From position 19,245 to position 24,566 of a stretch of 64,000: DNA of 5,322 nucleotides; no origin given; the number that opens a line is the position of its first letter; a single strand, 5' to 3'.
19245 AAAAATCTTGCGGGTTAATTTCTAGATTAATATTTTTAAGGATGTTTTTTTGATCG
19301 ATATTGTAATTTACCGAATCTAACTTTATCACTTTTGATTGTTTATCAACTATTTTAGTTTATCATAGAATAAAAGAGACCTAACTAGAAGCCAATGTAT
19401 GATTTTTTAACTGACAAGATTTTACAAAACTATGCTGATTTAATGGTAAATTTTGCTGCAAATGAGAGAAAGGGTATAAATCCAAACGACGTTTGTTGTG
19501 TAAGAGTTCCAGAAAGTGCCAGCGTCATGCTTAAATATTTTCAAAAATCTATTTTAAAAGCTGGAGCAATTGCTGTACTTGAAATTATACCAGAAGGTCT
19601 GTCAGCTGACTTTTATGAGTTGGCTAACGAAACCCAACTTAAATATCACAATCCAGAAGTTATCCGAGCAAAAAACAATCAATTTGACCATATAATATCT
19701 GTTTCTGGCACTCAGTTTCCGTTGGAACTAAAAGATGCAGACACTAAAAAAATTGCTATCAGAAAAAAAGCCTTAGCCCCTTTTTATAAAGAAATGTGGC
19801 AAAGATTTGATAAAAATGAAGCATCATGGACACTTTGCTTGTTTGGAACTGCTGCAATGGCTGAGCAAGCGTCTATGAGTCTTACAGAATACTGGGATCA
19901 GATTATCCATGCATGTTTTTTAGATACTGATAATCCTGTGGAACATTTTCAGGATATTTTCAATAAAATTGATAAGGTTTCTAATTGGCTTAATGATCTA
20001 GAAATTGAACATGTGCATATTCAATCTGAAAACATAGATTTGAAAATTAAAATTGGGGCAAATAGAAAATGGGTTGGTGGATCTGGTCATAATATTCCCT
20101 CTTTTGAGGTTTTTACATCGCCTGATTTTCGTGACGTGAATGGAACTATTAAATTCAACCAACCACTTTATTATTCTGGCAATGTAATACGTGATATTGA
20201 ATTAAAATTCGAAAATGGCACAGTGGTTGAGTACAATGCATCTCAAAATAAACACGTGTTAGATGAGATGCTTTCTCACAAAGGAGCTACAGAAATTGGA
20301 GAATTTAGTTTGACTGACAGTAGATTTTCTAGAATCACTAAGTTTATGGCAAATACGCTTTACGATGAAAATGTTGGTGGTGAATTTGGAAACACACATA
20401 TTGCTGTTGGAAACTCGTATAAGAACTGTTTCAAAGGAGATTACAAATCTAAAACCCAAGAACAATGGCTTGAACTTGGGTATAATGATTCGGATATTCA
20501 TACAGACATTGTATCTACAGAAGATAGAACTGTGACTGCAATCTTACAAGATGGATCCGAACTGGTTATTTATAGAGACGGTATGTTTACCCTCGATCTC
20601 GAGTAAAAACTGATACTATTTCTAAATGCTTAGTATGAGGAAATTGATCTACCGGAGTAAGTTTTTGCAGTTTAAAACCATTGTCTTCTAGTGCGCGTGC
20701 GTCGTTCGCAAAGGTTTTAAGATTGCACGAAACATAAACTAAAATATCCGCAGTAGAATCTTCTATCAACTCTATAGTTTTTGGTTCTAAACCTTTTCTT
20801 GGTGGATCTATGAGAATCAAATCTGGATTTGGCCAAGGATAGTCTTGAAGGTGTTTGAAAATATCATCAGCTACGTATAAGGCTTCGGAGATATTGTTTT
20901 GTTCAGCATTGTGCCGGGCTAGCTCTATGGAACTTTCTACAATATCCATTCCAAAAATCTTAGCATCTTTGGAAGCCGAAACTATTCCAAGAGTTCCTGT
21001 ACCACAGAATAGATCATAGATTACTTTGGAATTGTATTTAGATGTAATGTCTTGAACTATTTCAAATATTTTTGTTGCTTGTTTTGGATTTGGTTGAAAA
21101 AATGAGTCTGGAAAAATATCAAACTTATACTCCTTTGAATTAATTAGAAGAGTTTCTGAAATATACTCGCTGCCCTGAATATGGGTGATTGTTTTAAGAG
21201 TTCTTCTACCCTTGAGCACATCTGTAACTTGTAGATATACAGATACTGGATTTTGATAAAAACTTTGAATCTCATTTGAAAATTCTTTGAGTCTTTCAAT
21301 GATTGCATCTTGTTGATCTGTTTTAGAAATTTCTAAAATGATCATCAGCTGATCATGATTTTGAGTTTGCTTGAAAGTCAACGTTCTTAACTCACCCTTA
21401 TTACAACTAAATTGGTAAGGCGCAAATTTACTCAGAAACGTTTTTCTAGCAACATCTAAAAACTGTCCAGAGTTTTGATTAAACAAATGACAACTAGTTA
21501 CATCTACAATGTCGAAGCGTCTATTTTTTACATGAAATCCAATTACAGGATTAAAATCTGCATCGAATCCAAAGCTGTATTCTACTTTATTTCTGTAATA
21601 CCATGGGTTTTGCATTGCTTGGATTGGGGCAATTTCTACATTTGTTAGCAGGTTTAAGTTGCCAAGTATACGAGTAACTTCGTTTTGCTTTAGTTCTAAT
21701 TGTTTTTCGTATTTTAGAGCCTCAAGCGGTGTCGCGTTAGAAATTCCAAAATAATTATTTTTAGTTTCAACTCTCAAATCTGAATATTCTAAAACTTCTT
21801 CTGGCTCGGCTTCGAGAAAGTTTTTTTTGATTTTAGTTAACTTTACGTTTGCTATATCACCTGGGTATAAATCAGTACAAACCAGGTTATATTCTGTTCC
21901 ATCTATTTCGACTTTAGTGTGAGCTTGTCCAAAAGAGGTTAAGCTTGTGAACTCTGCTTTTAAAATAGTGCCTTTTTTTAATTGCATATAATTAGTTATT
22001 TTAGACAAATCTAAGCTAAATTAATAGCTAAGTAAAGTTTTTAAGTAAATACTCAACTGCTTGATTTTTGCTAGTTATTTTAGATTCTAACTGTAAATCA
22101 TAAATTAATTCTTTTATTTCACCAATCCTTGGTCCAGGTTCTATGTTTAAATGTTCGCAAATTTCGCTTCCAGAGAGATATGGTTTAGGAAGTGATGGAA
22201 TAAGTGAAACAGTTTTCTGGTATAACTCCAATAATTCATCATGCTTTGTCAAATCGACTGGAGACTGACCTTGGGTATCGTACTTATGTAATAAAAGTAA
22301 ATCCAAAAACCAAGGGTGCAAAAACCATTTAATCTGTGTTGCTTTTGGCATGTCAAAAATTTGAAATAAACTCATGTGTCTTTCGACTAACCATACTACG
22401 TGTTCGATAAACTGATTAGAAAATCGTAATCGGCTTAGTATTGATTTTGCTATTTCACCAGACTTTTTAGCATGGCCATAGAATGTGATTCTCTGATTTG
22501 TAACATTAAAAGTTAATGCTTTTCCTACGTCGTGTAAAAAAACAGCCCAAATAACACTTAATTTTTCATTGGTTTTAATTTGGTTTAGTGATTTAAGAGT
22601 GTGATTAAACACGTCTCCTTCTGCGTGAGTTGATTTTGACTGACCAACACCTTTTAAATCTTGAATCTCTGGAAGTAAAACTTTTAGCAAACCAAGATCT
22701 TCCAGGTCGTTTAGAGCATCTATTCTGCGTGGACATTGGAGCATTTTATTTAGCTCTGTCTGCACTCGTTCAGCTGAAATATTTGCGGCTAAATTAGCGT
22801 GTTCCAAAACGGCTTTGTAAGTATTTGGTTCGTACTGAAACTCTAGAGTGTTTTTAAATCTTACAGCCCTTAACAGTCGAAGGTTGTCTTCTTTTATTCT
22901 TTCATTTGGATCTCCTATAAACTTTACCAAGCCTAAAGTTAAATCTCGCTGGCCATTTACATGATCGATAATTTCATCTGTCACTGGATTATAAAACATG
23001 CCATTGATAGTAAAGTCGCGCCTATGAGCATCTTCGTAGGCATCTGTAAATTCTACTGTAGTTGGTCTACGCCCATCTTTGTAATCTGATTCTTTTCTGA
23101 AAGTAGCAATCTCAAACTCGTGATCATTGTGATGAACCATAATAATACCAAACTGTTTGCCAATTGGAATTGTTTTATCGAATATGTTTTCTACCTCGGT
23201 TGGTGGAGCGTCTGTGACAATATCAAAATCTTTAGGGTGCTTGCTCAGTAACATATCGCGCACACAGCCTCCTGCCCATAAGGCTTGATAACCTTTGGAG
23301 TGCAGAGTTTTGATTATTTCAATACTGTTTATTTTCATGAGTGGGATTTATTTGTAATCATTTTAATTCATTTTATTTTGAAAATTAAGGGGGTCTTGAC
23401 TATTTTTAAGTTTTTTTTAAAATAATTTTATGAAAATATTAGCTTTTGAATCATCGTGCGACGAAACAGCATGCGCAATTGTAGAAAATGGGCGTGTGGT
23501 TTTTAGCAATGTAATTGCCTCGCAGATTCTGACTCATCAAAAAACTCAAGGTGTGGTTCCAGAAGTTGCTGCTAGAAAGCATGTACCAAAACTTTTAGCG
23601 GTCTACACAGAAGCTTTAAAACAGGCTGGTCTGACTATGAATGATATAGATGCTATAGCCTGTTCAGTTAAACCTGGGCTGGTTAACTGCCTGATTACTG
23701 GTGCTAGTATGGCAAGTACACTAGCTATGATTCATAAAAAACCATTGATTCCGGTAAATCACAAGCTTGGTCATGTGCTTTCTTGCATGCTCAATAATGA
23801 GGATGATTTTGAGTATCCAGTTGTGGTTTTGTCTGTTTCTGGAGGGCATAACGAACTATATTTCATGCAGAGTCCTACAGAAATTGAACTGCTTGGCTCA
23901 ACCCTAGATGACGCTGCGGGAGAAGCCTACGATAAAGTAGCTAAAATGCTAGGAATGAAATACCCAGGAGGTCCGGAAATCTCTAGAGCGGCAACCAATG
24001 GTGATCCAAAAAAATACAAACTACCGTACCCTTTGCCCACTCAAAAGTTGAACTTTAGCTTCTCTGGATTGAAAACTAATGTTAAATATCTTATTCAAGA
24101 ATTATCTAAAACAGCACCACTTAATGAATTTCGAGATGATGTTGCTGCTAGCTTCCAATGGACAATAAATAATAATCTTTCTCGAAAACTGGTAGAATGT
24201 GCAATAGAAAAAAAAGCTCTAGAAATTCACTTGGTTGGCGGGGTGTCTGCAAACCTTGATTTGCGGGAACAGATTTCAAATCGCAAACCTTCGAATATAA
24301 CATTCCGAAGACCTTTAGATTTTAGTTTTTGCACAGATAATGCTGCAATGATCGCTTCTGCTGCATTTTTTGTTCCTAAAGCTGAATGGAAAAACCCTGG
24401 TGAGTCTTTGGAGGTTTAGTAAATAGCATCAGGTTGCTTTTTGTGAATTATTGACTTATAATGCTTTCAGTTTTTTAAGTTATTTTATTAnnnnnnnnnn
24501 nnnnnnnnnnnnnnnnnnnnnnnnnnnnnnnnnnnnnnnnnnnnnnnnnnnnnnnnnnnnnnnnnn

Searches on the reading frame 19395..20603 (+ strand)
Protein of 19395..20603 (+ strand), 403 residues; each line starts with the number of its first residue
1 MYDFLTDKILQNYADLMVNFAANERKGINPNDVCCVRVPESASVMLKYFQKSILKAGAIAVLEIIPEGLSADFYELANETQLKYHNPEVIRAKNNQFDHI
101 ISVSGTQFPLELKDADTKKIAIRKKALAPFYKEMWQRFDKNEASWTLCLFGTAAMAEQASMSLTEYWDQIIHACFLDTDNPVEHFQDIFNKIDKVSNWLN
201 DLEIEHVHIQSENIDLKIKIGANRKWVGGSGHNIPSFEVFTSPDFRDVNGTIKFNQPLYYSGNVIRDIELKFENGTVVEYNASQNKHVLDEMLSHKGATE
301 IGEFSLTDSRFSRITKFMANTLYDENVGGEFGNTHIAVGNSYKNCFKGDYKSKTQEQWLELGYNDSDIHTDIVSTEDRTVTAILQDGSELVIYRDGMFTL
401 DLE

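Call 84: search_protein_families(library=pfam, proteins=[window:19395-20603:+], max_evalue=0.001)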
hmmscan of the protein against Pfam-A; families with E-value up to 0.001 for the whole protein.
window:19395-20603:+ (403 aa): 1 family
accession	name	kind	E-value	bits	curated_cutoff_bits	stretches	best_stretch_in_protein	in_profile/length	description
PF02073.20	Peptidase_M29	-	4e-98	329.3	27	1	7-398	2-406/406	Thermophilic metalloprotease (M29)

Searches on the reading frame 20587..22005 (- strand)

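Call 99: search_protein_families(library=pfam, proteins=[window:20587-22005:-], max_evalue=0.00001)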
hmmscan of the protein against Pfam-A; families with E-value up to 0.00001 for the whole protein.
window:20587-22005:- (472 aa): 6 families
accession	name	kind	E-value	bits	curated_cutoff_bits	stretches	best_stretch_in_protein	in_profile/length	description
PF05958.17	tRNA_U5-meth_tr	-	5.4e-28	98.5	23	1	267-463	146-350/357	tRNA (Uracil-5-)-methyltransferase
PF13847.12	Methyltransf_31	-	3.8e-11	43.3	27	1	327-399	5-80/145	Methyltransferase domain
PF05175.20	MTS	-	1.4e-08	35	23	1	317-403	24-108/170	Methyltransferase small domain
PF06325.19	PrmA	-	3.2e-07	30.6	22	1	323-384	160-223/296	Ribosomal protein L11 methyltransferase (PrmA)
PF03602.21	Cons_hypoth95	-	1.6e-06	28.4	24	1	312-417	31-139/182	Conserved hypothetical protein 95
PF13649.12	Methyltransf_25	-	6.2e-06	27.3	27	0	329-382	1-55/97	Methyltransferase domain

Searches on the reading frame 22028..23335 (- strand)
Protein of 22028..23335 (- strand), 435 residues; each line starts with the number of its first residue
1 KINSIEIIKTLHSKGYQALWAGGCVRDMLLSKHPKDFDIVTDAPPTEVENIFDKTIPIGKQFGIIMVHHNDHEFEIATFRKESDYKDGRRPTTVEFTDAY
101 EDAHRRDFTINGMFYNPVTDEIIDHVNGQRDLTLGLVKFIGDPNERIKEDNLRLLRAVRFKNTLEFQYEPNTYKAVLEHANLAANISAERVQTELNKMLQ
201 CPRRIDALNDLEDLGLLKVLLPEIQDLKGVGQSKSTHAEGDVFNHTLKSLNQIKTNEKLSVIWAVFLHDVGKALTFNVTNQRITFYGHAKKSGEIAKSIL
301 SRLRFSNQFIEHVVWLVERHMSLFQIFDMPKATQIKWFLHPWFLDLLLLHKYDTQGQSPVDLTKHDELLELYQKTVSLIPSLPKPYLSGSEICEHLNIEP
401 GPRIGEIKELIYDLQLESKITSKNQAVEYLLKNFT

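Call 99: search_protein_families(library=pfam, proteins=[window:22028-23335:-], max_evalue=0.00001)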
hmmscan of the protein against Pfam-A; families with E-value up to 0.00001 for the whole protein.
window:22028-23335:- (435 aa): 3 families
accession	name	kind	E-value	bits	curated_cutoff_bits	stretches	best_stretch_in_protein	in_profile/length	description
PF01743.26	PolyA_pol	-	1.7e-37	129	23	1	21-137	4-125/126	Poly A polymerase head domain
PF12627.12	PolyA_pol_RNAbd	-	5.6e-16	58.5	22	1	166-225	2-61/64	Probable RNA and SrmB- binding site of polymerase A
PF01966.28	HD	-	1.7e-06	28.7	22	1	244-325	3-90/116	HD domain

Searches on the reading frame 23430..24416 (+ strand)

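Call 99: search_protein_families(library=pfam, proteins=[window:23430-24416:+], max_evalue=0.00001)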
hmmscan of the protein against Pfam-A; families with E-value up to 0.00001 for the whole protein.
window:23430-24416:+ (329 aa): 1 family
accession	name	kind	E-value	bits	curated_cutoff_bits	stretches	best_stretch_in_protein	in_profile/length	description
PF00814.31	TsaD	-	7.4e-82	275.4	24.8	1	24-309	2-263/264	tRNA N6-adenosine threonylcarbamoyltransferase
